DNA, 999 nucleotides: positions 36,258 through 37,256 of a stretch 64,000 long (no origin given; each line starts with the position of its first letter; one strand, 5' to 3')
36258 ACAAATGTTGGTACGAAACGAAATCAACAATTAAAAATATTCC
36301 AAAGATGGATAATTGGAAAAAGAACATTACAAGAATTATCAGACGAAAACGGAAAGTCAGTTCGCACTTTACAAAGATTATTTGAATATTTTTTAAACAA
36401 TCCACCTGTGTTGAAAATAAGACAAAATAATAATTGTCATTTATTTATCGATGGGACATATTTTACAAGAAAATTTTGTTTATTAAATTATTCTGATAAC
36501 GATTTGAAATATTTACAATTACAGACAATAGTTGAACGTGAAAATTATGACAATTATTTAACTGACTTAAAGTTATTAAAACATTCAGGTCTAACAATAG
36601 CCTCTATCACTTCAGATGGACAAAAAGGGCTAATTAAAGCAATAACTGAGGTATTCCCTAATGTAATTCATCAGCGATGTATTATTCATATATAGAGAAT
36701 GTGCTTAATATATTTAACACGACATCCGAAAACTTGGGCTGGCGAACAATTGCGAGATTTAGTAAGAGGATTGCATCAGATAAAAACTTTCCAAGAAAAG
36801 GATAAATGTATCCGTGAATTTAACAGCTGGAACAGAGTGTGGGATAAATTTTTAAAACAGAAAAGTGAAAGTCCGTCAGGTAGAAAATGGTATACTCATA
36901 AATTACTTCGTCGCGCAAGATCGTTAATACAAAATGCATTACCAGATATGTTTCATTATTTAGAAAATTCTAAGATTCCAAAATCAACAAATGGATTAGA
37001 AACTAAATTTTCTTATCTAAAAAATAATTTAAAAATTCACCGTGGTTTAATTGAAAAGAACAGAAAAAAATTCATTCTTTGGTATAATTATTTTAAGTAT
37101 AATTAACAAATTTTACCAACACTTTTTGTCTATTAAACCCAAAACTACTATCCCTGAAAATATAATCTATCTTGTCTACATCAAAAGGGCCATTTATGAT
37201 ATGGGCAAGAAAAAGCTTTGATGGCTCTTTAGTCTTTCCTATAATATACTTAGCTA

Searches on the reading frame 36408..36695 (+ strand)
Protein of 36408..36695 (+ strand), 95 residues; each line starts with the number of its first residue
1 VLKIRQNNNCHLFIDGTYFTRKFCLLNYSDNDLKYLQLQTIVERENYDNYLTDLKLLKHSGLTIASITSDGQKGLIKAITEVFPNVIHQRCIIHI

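Call 5: search_protein_families(library=pfam, proteins=[window:36408-36695:+], max_evalue=0.01)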
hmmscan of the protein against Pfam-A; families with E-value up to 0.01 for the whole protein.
window:36408-36695:+ (95 aa): 2 families
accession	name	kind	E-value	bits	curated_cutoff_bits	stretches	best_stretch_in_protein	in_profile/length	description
PF00872.24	Transposase_mut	-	4.4e-10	39.4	21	1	41-95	202-257/379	Transposase, Mutator family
PF10551.15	MULE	-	6e-08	33.5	27.6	1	12-95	2-96/99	MULE transposase domain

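Call 53: search_protein_families(library=ncbifam, proteins=[window:36408-36695:+], max_evalue=0.01)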
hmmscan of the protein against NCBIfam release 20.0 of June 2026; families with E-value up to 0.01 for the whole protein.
window:36408-36695:+ (95 aa): 4 families
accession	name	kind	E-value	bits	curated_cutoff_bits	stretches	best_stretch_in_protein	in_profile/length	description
NF033543.2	transpos_IS256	equivalog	1.6e-11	43.8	150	1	39-94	160-217/338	IS256 family transposase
NF048019.1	IS256_Zn_var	equivalog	2e-11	43.7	150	1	7-82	85-160/304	IS256 family transposase, variant Zn-binding type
NF033544.1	transpos_IS1249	exception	3.4e-11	42.9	300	1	10-95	94-173/382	IS1249 family transposase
NF053653.1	InDiPhoBT2121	equivalog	0.0073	15.9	245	1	41-93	82-134/216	inorganic diphosphatase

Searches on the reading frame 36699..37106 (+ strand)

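Call 5: search_protein_families(library=pfam, proteins=[window:36699-37106:+], max_evalue=0.01)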
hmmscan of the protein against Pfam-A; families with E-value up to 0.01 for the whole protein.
window:36699-37106:+ (135 aa): 0 families

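Call 53: search_protein_families(library=ncbifam, proteins=[window:36699-37106:+], max_evalue=0.01)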
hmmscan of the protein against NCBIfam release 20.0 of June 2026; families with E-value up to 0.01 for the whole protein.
window:36699-37106:+ (135 aa): 2 families
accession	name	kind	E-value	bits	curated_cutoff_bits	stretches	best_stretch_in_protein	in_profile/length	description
NF048019.1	IS256_Zn_var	equivalog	3.4e-27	95.5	150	1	5-129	176-298/304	IS256 family transposase, variant Zn-binding type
NF033544.1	transpos_IS1249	exception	2.9e-20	72.8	300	1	5-133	180-323/382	IS1249 family transposase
